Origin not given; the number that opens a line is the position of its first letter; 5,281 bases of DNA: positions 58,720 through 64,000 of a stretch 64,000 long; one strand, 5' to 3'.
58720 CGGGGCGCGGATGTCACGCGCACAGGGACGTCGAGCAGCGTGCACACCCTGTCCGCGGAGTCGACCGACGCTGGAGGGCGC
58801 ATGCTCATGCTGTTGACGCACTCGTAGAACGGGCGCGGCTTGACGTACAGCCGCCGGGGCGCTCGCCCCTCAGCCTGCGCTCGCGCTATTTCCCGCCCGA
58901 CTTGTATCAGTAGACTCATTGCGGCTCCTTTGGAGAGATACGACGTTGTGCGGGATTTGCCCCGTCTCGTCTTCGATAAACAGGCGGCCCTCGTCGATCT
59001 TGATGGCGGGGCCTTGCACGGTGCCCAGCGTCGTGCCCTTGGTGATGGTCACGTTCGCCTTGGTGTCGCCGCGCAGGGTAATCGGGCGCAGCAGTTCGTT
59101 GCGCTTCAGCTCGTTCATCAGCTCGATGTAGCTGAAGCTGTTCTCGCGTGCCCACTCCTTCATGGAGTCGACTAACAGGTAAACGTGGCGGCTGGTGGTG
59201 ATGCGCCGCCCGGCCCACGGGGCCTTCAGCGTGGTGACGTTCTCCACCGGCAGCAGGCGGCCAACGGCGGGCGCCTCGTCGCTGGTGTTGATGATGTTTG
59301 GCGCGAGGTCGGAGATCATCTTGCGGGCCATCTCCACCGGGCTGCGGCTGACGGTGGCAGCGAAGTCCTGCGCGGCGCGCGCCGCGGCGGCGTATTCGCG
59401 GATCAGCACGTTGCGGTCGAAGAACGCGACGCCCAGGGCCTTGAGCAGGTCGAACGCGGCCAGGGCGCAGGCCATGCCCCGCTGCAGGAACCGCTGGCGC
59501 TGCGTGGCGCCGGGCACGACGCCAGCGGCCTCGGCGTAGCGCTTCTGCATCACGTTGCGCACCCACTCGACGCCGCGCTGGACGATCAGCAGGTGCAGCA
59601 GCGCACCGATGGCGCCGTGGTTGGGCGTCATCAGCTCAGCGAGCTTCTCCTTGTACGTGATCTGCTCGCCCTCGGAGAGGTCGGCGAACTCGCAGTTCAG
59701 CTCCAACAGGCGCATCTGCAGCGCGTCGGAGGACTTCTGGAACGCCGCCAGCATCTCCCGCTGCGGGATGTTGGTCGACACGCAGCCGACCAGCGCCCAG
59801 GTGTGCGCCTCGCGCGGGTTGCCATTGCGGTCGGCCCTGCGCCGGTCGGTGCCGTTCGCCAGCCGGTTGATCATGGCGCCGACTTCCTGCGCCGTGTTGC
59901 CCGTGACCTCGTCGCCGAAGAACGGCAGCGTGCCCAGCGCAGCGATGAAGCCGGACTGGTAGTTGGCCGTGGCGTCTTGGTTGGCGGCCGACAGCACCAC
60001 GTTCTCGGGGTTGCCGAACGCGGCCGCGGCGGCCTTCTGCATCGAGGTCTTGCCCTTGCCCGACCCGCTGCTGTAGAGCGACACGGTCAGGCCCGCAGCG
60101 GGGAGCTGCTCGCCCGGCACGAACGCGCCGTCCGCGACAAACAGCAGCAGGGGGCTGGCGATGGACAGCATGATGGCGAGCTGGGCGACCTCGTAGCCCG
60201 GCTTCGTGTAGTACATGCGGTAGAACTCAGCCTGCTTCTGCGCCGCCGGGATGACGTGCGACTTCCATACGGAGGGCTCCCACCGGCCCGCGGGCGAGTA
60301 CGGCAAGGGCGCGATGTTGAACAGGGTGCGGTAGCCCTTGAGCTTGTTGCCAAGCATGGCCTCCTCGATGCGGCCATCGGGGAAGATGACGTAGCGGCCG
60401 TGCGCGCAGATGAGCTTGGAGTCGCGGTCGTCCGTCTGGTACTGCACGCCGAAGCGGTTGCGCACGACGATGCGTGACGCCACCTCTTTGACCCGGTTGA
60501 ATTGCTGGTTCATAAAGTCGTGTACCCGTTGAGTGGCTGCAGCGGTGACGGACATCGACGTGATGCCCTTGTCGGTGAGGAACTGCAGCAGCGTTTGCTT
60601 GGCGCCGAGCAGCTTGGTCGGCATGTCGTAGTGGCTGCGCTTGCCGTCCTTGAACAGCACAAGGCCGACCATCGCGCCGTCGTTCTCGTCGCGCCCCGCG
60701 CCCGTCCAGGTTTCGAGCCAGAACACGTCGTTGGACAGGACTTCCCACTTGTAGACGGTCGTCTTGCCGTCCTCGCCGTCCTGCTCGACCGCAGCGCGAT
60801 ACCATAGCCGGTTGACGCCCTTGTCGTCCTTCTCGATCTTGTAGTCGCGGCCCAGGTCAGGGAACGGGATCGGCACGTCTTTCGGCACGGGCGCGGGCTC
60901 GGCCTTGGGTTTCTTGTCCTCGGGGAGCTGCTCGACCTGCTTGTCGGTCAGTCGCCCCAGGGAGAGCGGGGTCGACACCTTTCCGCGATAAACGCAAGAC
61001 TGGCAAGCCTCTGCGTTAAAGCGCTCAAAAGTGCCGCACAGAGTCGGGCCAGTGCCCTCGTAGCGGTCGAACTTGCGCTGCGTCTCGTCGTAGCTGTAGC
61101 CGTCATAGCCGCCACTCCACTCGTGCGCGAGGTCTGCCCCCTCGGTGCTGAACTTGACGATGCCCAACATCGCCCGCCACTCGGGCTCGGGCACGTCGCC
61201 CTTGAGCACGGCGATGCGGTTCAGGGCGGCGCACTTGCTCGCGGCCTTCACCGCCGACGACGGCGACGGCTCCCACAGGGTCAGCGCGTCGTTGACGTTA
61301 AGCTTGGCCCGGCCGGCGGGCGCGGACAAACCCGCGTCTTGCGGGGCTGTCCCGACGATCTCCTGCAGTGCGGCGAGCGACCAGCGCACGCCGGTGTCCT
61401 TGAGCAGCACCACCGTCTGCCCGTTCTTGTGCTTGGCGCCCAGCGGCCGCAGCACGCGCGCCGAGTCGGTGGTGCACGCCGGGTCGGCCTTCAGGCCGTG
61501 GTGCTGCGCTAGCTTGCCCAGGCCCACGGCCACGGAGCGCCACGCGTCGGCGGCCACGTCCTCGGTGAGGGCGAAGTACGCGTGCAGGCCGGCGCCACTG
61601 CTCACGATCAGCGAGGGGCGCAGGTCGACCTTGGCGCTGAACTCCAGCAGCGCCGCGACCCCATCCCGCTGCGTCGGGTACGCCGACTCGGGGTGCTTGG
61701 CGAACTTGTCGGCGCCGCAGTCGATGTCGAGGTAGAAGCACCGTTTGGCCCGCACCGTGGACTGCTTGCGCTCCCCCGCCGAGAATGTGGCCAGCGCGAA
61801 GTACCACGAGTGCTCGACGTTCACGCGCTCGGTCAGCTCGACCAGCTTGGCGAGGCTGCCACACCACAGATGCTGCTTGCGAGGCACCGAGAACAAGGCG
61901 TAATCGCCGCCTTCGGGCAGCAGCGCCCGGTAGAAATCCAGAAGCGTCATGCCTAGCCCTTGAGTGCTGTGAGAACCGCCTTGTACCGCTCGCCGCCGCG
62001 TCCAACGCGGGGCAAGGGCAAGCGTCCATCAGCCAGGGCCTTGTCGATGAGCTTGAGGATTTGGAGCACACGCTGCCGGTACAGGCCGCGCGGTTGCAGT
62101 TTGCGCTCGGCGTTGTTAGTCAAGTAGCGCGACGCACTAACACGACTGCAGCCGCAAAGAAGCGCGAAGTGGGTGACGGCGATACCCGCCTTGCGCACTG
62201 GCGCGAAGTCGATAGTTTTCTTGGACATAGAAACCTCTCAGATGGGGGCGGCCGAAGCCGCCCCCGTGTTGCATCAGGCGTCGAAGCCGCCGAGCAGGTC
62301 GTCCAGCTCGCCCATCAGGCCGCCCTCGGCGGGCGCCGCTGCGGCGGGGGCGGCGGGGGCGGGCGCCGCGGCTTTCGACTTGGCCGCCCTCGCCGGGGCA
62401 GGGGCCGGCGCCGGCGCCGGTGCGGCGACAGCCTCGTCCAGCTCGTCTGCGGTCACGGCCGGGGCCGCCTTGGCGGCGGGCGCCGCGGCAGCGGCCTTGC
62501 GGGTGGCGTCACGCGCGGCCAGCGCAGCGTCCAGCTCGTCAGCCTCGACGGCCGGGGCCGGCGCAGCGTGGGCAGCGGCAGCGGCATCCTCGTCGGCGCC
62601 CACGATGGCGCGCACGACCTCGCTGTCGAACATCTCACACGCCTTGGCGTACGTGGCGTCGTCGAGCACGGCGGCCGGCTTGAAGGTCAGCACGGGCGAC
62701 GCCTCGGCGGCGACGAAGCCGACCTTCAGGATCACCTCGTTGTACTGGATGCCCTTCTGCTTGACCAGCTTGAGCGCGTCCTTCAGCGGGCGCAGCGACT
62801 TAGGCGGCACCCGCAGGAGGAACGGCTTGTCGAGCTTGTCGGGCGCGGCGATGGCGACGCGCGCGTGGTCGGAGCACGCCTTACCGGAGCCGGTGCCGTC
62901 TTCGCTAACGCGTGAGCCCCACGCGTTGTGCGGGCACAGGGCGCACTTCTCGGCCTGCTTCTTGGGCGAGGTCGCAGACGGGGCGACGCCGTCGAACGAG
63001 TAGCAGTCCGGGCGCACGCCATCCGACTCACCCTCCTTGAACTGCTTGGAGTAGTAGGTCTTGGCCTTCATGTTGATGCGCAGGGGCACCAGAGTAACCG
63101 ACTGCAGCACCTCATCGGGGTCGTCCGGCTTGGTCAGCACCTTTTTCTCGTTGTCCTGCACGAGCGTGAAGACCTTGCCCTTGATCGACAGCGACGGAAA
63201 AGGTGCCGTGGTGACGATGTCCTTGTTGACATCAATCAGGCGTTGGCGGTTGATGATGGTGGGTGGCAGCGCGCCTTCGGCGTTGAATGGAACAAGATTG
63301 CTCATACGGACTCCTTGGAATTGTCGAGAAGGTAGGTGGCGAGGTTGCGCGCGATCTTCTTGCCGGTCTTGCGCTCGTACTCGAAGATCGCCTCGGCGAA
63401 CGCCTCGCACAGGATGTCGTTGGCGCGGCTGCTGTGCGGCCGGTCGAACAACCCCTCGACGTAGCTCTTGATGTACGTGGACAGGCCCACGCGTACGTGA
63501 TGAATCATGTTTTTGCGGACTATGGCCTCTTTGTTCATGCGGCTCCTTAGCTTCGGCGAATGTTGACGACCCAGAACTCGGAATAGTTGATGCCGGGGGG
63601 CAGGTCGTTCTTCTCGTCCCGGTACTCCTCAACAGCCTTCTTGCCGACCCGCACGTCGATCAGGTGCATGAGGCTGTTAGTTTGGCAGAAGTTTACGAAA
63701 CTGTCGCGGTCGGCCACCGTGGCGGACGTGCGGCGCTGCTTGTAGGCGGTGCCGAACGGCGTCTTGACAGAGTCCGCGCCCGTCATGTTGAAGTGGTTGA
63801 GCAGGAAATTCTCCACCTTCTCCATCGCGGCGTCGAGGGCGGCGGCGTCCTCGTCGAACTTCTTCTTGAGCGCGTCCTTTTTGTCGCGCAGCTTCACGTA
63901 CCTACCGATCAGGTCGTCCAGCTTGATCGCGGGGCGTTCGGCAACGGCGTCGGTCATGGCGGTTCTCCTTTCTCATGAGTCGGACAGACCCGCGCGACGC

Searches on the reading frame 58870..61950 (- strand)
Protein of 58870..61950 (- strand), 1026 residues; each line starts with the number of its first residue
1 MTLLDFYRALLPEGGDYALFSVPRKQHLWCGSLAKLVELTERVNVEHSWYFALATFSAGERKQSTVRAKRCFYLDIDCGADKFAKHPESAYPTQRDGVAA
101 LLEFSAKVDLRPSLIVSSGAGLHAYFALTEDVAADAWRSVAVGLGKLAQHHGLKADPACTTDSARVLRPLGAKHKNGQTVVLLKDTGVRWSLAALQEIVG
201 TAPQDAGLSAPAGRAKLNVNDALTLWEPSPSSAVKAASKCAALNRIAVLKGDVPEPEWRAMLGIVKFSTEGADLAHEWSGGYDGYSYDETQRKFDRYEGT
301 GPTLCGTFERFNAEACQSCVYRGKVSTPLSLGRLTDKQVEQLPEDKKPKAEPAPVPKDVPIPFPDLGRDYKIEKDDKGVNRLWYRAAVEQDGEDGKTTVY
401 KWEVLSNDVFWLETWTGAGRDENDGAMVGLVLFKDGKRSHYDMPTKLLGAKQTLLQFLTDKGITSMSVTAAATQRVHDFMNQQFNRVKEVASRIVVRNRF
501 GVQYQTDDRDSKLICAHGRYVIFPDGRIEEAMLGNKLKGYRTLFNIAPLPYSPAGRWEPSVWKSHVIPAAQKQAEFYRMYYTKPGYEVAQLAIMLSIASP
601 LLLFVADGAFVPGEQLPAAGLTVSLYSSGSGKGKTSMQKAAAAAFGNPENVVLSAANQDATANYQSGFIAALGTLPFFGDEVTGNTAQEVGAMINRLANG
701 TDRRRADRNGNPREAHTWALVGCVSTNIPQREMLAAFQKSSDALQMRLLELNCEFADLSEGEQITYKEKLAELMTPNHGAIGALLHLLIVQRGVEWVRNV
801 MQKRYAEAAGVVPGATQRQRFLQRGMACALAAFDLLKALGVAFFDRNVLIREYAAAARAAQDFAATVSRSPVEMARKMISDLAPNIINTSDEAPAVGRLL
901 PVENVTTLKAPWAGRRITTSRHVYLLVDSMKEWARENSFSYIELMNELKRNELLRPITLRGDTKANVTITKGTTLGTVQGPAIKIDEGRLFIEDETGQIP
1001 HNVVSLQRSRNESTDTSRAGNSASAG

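Call 12: search_protein_families(library=pfam, proteins=[window:58870-61950:-], max_evalue=0.001)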
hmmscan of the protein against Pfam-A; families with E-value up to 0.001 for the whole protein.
window:58870-61950:- (1026 aa): 1 family
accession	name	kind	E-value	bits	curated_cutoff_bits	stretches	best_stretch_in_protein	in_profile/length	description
PF06048.17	DUF927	-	4.9e-11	43.3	22.6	1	590-714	172-281/284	Domain of unknown function (DUF927)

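Call 33: search_protein_families(library=phrogs, proteins=[window:58870-61950:-], max_evalue=0.001)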
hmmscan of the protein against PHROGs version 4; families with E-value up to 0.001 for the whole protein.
window:58870-61950:- (1026 aa): 5 families
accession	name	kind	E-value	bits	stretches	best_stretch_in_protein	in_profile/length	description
phrog_25314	-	unknown function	1.5e-49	170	1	59-949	93-953/1010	-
phrog_8841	-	DNA, RNA and nucleotide metabolism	3.8e-09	36.7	1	623-840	288-490/633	DNA primase/helicase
phrog_2478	-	DNA, RNA and nucleotide metabolism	4e-06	26.2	1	92-201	97-217/854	DNA polymerase/primase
phrog_3123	-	unknown function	1.4e-05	24.9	1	35-193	53-188/583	-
phrog_1139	-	DNA, RNA and nucleotide metabolism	0.00038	19.6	1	630-841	553-757/895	DNA primase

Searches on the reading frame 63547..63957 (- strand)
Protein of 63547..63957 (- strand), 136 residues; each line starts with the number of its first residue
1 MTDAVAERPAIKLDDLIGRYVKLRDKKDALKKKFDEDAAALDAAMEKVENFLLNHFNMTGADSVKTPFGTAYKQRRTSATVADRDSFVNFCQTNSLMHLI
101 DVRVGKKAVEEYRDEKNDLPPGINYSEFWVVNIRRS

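Call 12: search_protein_families(library=pfam, proteins=[window:63547-63957:-], max_evalue=0.001)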
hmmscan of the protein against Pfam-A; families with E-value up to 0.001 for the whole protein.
window:63547-63957:- (136 aa): 2 families
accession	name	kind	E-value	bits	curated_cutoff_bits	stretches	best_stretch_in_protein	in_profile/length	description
PF22709.1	Mu_Gam-Sipho_Gp157-TOTE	-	5e-05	23.6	27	0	15-73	3-50/63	Mu Gam/Sipho_Gp157-like domain of the TOTE conflict systems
PF23984.1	DUF7307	-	7.4e-05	23.1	27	1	13-135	2-129/129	Pam3 gp33-like protein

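Call 93: find_encoding_contigs(protein=window:63547-63957:-, flank=10000, max_places=2)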
Protein window:63547-63957:- (136 aa): 4 contigs read that carry it; 2 places shown.
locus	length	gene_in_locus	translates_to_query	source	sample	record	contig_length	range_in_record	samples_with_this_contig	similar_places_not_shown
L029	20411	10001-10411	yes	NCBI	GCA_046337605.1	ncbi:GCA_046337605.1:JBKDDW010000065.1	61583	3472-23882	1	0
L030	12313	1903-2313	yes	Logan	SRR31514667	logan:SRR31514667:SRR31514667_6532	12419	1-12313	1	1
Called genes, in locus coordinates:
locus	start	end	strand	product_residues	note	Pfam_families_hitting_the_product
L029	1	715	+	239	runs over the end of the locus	PF00005:ABC_tran, PF02463:SMC_N (faint), PF13304:AAA_21 (faint), PF12399:BCA_ABC_TP_C (weak)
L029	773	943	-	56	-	-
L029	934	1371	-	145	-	PF01814:Hemerythrin (weak)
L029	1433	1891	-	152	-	PF13480:Acetyltransf_6 (weak), PF00583:Acetyltransf_1, PF13673:Acetyltransf_10, PF13508:Acetyltransf_7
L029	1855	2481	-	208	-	PF04299:FMN_bind_2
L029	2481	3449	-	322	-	PF01118:Semialdhyde_dh, PF22698:Semialdhyde_dhC_1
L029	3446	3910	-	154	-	PF00583:Acetyltransf_1, PF13673:Acetyltransf_10, PF13508:Acetyltransf_7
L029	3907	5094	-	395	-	PF00202:Aminotran_3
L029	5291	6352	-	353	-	PF00111:Fer2, PF00970:FAD_binding_6, PF00175:NAD_binding_1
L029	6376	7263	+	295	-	PF13460:NAD_binding_10 (faint)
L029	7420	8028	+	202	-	-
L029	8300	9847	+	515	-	PF00176:SNF2-rel_dom, PF00270:DEAD (faint), PF00271:Helicase_C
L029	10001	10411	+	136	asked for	-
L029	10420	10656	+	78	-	-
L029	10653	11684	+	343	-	-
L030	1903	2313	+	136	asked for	-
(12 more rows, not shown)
